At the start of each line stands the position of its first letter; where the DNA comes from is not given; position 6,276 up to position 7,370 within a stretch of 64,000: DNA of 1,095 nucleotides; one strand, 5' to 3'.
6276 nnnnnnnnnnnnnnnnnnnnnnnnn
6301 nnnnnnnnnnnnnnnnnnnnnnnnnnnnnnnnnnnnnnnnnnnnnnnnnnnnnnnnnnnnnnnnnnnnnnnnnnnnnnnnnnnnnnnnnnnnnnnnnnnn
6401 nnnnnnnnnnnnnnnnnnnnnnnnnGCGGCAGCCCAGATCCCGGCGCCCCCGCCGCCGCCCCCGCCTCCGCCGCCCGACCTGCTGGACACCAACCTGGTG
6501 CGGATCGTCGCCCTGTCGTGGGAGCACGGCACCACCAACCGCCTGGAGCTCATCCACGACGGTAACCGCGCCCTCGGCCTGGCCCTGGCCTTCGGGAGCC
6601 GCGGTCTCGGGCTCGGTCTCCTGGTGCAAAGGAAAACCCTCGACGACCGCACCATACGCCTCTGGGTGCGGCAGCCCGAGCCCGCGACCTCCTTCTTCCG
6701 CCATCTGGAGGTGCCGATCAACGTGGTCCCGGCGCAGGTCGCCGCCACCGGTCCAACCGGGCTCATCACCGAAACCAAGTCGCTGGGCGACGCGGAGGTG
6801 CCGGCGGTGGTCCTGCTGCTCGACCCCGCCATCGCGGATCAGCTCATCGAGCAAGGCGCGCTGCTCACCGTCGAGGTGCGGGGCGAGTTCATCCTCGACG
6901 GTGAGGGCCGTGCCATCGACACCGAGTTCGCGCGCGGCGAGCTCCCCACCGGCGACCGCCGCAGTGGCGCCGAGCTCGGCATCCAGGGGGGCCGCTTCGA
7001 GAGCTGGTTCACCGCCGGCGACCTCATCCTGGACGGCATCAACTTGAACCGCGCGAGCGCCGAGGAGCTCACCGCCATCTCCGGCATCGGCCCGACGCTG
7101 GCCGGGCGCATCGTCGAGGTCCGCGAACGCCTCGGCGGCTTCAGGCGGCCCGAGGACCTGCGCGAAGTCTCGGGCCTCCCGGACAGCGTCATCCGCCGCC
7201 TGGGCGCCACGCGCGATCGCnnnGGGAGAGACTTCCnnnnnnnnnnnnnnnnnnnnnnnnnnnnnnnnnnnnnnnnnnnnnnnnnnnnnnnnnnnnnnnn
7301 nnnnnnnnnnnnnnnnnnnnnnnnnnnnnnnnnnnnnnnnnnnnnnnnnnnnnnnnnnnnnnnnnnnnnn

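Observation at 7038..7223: ComEA-type helix-hairpin-helix DNA-binding motif at the distal tip of a tail-fibre-like protein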

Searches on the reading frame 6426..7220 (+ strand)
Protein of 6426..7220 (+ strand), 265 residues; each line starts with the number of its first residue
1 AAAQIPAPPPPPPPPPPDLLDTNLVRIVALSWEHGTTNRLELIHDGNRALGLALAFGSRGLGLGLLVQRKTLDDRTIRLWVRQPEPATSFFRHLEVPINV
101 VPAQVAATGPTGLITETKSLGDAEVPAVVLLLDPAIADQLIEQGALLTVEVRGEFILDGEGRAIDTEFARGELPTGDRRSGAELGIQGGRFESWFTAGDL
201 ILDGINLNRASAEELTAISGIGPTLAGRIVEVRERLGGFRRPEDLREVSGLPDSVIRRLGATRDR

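Call 20: search_solved_structures(query=A1, max_evalue=1, show_alignments=3)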
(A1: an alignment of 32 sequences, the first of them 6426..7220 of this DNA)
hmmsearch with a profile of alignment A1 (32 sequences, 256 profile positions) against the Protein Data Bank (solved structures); distinct sequences matched with E-value up to 1: 54.
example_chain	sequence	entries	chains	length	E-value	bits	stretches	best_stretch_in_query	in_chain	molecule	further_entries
9yi2_A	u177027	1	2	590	1.2e-29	107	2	181-250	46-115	Endonuclease/exonuclease/phosphatase family domain-containing protein 1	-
8dss_A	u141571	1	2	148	1.8e-18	70.3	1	194-253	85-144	ComE operon protein 1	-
8dfk_A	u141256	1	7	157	8.4e-16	61.6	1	172-254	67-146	ComE operon protein 1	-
2duy_A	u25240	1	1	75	2.7e-13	53.4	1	193-255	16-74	Competence protein ComEA-related protein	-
2oce_A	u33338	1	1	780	1.1e-09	41.6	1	191-252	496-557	Hypothetical protein PA5201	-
3bzc_A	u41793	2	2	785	1.1e-09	41.5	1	191-252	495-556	Tex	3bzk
2edu_A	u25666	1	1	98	1.1e-09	41.5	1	194-249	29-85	Kinesin-like protein KIF22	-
27ae_A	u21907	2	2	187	0.0018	21.1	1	204-245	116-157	DNA-binding protein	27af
3f2b_A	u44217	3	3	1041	0.0021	20.9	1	207-251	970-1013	DNA-directed DNA polymerase III alpha chain | GEOBACILLUS KAUSTOPHILUS DNA POLC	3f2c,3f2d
5ol9_A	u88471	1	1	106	0.0053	19.6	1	198-240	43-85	Transcription elongation factor, mitochondrial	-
7y5e_UL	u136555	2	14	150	0.0068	19.2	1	193-247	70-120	PS II complex 12 kDa extrinsic protein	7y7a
9l94_Q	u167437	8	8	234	0.0084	18.9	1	197-225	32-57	Large ribosomal subunit protein eL32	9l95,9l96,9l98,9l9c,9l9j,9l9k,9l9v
9t5t_U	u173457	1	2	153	0.0094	18.8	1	194-252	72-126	Photosystem II extrinsic protein U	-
2bhn_A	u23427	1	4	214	0.01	18.7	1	205-253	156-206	XPF ENDONUCLEASE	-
2bgw_A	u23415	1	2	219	0.011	18.6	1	205-253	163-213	XPF ENDONUCLEASE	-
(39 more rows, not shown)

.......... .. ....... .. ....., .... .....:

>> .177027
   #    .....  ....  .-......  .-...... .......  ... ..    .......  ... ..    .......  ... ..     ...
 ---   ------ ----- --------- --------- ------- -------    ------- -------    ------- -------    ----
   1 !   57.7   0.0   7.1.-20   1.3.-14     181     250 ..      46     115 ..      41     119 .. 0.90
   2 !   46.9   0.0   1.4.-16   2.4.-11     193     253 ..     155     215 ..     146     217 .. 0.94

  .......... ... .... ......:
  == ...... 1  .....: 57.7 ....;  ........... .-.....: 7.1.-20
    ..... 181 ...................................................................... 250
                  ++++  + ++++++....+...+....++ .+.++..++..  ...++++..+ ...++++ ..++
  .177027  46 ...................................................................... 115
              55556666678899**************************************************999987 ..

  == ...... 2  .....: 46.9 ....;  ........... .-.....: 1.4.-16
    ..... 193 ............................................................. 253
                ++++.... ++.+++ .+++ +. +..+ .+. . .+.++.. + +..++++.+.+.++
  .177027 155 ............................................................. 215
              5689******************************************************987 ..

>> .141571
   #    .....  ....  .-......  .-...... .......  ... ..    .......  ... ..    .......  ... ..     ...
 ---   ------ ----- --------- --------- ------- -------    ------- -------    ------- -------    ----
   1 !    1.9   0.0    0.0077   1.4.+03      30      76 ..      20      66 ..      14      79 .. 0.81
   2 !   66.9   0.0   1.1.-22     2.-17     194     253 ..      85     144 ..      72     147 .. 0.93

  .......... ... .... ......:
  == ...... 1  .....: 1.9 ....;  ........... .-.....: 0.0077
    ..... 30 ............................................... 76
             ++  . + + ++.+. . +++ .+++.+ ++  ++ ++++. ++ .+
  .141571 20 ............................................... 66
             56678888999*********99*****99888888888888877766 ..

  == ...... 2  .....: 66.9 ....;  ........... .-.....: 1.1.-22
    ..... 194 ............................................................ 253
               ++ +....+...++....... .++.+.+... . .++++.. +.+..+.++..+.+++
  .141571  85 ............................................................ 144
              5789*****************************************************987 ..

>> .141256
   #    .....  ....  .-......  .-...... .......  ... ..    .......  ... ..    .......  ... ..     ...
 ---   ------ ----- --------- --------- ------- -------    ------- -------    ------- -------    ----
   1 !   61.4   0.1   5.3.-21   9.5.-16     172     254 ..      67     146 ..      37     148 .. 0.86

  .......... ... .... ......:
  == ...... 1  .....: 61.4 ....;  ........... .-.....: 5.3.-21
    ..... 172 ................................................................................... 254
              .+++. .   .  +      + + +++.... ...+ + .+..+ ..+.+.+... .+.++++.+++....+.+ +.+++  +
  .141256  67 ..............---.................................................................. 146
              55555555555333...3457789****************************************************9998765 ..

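Call 27: predict_structure(alignment_id=A1)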
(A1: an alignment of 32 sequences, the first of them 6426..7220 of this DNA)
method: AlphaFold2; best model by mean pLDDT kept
length: 265 residues; sequences in the alignment: 32
mean_pLDDT: 92.4   pTM: 0.83
mean pLDDT of the five models: 92.4, 90.6, 90.3, 89.8, 89.5
residues with pLDDT >= 90: 206; 70-90: 52; 50-70: 7; < 50: 0
segments of 3 or more residues with pLDDT < 50: none
pLDDT, mean of each block of 10 residues (from residue 1): 86 83 93 94 97 93 84 98 95 98 96 95 98 97 95 97 91 80 85 95 92 96 97 90 94 91 75
secondary structure, 60 per line:
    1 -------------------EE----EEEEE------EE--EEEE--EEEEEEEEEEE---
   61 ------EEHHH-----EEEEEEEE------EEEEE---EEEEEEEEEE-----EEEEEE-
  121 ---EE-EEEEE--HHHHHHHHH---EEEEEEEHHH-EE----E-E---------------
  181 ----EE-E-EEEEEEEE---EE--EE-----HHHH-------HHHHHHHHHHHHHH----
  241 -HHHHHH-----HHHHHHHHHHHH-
elements in order: E26-30 E41-44 E47-57 E77-84 E91-95 E99-108 E114-119 E127-131 H134-142 E146-152 E190-197 H212-215 H223-236 H242-247 H253-264

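Call 29: fold_search(model_id=the predicted structure, library=pdb)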
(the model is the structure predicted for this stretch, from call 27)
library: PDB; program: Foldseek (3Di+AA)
matches with E <= 10: 923; with E <= 0.001: 0
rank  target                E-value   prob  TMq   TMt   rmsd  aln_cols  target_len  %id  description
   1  8p8a_Z                1.4e-02  0.21  0.15  0.26  12.3       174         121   16  Structure of 5D3-Fab and nanobody(Nb17)-bound ABCG2 (released 2023-08-30)
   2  2wlj_A                3.6e-02  0.66  0.25  0.24   6.8       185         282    8  Potassium channel from Magnetospirillum magnetotacticum (released 2010-06-09)
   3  9xrl_r                5.6e-02  0.14  0.13  0.07  16.0       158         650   10  Structure of mouse cytoplasmic lattice (CPL) repeating unit (released 2026-03-18)
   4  2wll_A                6.3e-02  0.51  0.23  0.23   7.0       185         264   10  POTASSIUM CHANNEL FROM BURKHOLDERIA PSEUDOMALLEI (released 2010-06-09)
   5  2edu_MODEL_1_A        7.5e-02  1.00  0.19  0.48   2.8        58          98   38  Solution structure of RSGI RUH-070, a C-terminal domain of kinesin-like protein KIF22 from human cDNA (released 2007-08-21)
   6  8sml_A                8.9e-02  0.15  0.15  0.08  16.2       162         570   12  hPAD4 bound to inhibitory Fab hI365 (released 2024-03-06)
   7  1m42                  1.3e-01  0.75  0.25  0.56   6.8       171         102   12  Solution structure of apoCopC from Pseudomonas syringae (released 2002-11-06)
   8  9r6h_B                1.3e-01  0.13  0.16  0.11  11.4       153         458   16  Crystal Structure of the M18BP1 SANTA domain as a EGFP-SANTA-nanobody fusion (released 2026-01-14)
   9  7rwa_M                1.3e-01  0.05  0.11  0.09  14.2       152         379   14  AP2 bound to heparin and Tgn38 tyrosine cargo peptide (released 2022-03-30)
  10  4hlz_K                1.4e-01  0.11  0.13  0.16   9.9       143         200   12  Crystal Structure of Fab C179 in Complex with a H2N2 influenza virus hemagglutinin (released 2013-04-17)
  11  7oi5_B                1.5e-01  0.03  0.10  0.09  22.9       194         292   12  Crystal structure of AP2 Mu2 - FCHO2 chimera (GST cleaved) (released 2022-06-01)
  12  8dss_B                1.6e-01  1.00  0.20  0.40   5.2        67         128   36  X-ray crystal structure of Geobacillus stearothermophilus ComEA (released 2022-12-28)
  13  5l2h_A                1.7e-01  0.16  0.14  0.31  10.8       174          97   11  Crystal Structure of W26A mutant of anti-EGFR Centyrin P54AR4-83v2 (released 2016-11-02)
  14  9xrl_B                1.7e-01  0.10  0.13  0.07  16.1       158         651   10  Structure of mouse cytoplasmic lattice (CPL) repeating unit (released 2026-03-18)
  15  4mzi                  1.9e-01  0.09  0.18  0.23  13.4       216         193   10  Crystal structure of a human mutant p53 (released 2014-01-15)
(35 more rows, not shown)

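Call 32: fold_search(model_id=the predicted structure, library=viral)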
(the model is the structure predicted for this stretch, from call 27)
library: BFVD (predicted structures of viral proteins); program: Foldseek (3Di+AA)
matches with E <= 10: 464; with E <= 0.001: 0
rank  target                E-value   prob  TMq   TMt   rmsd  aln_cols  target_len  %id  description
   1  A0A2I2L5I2            3.9e-02  0.25  0.18  0.19  13.9       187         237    9  F-box domain-containing protein [Orpheovirus IHUMI-LCC2]
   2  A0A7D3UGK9            6.6e-02  0.04  0.09  0.05  21.3       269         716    8  Structural protein [Parvoviridae sp.]
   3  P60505                9.3e-02  0.69  0.23  0.16   7.9       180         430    8  U21 glycoprotein [Human herpesvirus 7 (strain JI)]
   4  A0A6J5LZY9            1.1e-01  0.23  0.19  0.23   9.1       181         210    8  Uncharacterized protein [uncultured Caudovirales phage]
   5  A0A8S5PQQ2            1.4e-01  0.15  0.17  0.09   9.7       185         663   10  Uncharacterized protein [Podoviridae sp. ct8dV2]
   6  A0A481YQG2            1.6e-01  0.35  0.22  0.28  10.9       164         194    6  Uncharacterized protein [Marseillevirus LCMAC101]
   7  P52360                1.8e-01  0.09  0.16  0.11  14.5       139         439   12  Capsid vertex component 1 [Human herpesvirus 7 (strain JI)]
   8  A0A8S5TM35            2.1e-01  0.08  0.14  0.07  23.1       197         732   11  Uncharacterized protein [Podoviridae sp. ctS6V7]
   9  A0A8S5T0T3            2.2e-01  0.08  0.16  0.21  14.9       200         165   10  Uncharacterized protein [Siphoviridae sp. ctKFk2]
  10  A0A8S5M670            2.6e-01  0.16  0.19  0.13   7.6       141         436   12  Uncharacterized protein [Myoviridae sp. ctlRg1]
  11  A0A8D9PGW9            2.9e-01  0.13  0.20  0.18  13.7       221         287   12  P3 [Agave tequilana virus 1]
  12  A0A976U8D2            2.9e-01  0.08  0.08  0.17  12.1        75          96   16  Uncharacterized protein [Microbacterium phage PineapplePizza]
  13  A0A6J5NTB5            3.3e-01  0.51  0.22  0.23   5.2       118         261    7  Uncharacterized protein [uncultured Caudovirales phage]
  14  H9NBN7                3.5e-01  0.10  0.21  0.12  15.4       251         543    8  (no name in the UniProt tables at hand)
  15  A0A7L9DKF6            3.7e-01  0.06  0.14  0.13  13.2       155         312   11  ORF10 [Passerine adenovirus 1]
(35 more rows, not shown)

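Call 36: find_related_loci(query=A2, collection=genome_contigs, flank=10000)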
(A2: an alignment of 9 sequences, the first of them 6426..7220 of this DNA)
Query A2 (265 aa) in genome_contigs; peptide patterns used: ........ (x = any residue, [..] = any of these).
18 stretches matched a pattern; 12 encode a relative of the query (tblastn E <= 1e-3); 12 distinct loci.
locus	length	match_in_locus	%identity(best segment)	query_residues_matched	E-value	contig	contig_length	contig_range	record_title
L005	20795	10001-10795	62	2-265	2e-99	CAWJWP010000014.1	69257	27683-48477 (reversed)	MAG: Thermoanaerobaculia bacterium isolate MFD09206.bin.1.107 genome assembly, contig: contig_22213, whole genome shotgu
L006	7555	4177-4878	41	21-251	5e-40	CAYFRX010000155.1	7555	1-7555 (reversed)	MAG TPA_asm: uncultured Rhodothermales bacterium isolate ERP107533_co1_107 genome assembly, contig: NODE_11615_length_75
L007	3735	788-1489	40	21-251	1e-39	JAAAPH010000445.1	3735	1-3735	MAG: Bacteroidetes bacterium isolate GSL.Bin8 NODE_18061_length_3735_cov_0.720808, whole genome shotgun sequence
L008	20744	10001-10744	36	6-259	3e-38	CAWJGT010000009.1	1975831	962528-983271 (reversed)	MAG: uncultured Holophagales bacterium isolate MFD04935.bin.1.7 genome assembly, contig: contig_25929, whole genome shot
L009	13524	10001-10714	36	20-259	5e-34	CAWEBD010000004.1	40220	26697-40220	MAG: uncultured Bacteroidetes bacterium isolate MFD01299.bin.2.3 genome assembly, contig: contig_104006, whole genome sh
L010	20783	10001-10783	35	21-257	2e-29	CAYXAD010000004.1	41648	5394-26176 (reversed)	MAG TPA_asm: uncultured Salinivenus sp. isolate binchicken_co207_104 genome assembly, contig: NODE_573_length_41648_cov_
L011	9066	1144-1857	30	24-259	2e-22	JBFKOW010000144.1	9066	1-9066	MAG: Paracoccaceae bacterium isolate Mix_sand22.2022.08.G.4 k141_1722531_length_9066_cov_11.9365, whole genome shotgun s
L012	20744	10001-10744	32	20-260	7e-22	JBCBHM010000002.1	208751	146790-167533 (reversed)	MAG: Pseudomonadota bacterium isolate J06616_9 NODE_3_length_208751_cov_28.749871, whole genome shotgun sequence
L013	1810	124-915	32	21-256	1e-21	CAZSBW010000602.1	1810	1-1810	MAG TPA_asm: uncultured Salinivenus sp. isolate SRP185896_co2_48 genome assembly, contig: NODE_130678_length_1810_cov_4.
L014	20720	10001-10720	30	23-259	8e-20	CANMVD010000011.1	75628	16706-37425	uncultured Tateyamaria sp. isolate 26.fasta genome assembly, contig: NODE_11, whole genome shotgun sequence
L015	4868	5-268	39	181-258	1e-9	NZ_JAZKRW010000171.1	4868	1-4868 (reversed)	MAG: Salinibacter sp. isolate NA-0cm_bin.22 NODE_4936_length_4868_cov_28.161230, whole genome shotgun sequence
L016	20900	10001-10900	26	20-253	2e-7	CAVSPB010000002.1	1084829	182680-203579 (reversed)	MAG: uncultured Gammaproteobacteria bacterium isolate MFD01561.bin.2.108 genome assembly, contig: contig_15574, whole ge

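Call 73: find_related_loci(query=A2, collection=viral_contigs, flank=10000)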
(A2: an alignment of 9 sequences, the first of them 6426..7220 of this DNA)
Query A2 (265 aa) in viral_contigs; peptide patterns used: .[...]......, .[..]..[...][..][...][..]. (x = any residue, [..] = any of these).
13 stretches matched a pattern, but none encodes a relative of the query by tblastn (E <= 1e-3).

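Call 74: search_dna_similar(query=window:6426-7220:+, collection=phages, mode=protein, max_evalue=0.001, max_rows=20)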
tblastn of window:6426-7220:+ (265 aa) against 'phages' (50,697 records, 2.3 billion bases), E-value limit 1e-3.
Records with a match: 18; places in all: 18; records where one place covers at least 80% of the query: 0.
Best place of each record, by identity: <60% 18.
By first word of the organism name: Listeria 9; Enterococcus 2; Escherichia 2; Streptococcus 2; Bacteriophage 2; Staphylococcus 1.
By host as written in the record: Listeria monocytogenes 9; - 3; Enterococcus faecalis 1; Escherichia coli O103 1; Escherichia coli ATCC 25922 1; Streptococcus suis SH0918 1; Streptococcus suis HCJ31 1; Staphylococcus aureus 1.
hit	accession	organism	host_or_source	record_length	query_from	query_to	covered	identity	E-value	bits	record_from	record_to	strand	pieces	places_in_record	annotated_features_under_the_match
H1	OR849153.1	Listeria phage LM 4-14-1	Listeria monocytogenes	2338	149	259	42%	25.2%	1e-4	49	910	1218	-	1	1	record has no annotation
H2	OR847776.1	Listeria phage LM 4-11-1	Listeria monocytogenes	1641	149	259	42%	24.3%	7e-4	46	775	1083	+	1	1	record has no annotation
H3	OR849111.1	Listeria phage LM 4-14-1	Listeria monocytogenes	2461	149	259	42%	24.3%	8e-4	46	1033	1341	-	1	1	record has no annotation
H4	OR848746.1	Listeria phage LM 4-14-1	Listeria monocytogenes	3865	205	264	23%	40.0%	6e-5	50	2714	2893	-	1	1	record has no annotation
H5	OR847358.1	Listeria phage LM 4-11-1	Listeria monocytogenes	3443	205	264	23%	40.0%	6e-5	50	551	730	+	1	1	record has no annotation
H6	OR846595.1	Enterococcus phage Efs 1-1-1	Enterococcus faecalis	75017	205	259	21%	43.6%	2e-4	49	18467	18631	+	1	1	record has no annotation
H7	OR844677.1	Escherichia phage ECO103 4-12-1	Escherichia coli O103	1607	205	258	20%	43.6%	3e-4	47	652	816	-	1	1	record has no annotation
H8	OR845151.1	Escherichia phage EC22.5-2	Escherichia coli ATCC 25922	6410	205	258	20%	43.6%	3e-4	47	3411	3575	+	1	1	record has no annotation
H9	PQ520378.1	Enterococcus phage IME_EF3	-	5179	203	259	22%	40.4%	6e-4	47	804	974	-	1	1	record has no annotation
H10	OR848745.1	Listeria phage LM 4-14-1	Listeria monocytogenes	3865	202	264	24%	36.5%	4e-4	47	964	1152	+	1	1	record has no annotation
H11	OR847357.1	Listeria phage LM 4-11-1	Listeria monocytogenes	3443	202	264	24%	36.5%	4e-4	47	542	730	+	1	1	record has no annotation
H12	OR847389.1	Listeria phage LM 4-11-1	Listeria monocytogenes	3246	205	259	21%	41.8%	7e-5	49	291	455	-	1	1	record has no annotation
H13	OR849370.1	Listeria phage LM 4-14-1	Listeria monocytogenes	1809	205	259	21%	41.8%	8e-5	49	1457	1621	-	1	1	record has no annotation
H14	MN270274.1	Streptococcus phage phi-SsuSH0918_comEC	Streptococcus suis SH0918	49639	205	259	21%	41.8%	2e-4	48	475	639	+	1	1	late competence protein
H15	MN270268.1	Streptococcus phage phi-SsuHCJ31_comEC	Streptococcus suis HCJ31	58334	205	259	21%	41.8%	3e-4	48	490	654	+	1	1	late competence protein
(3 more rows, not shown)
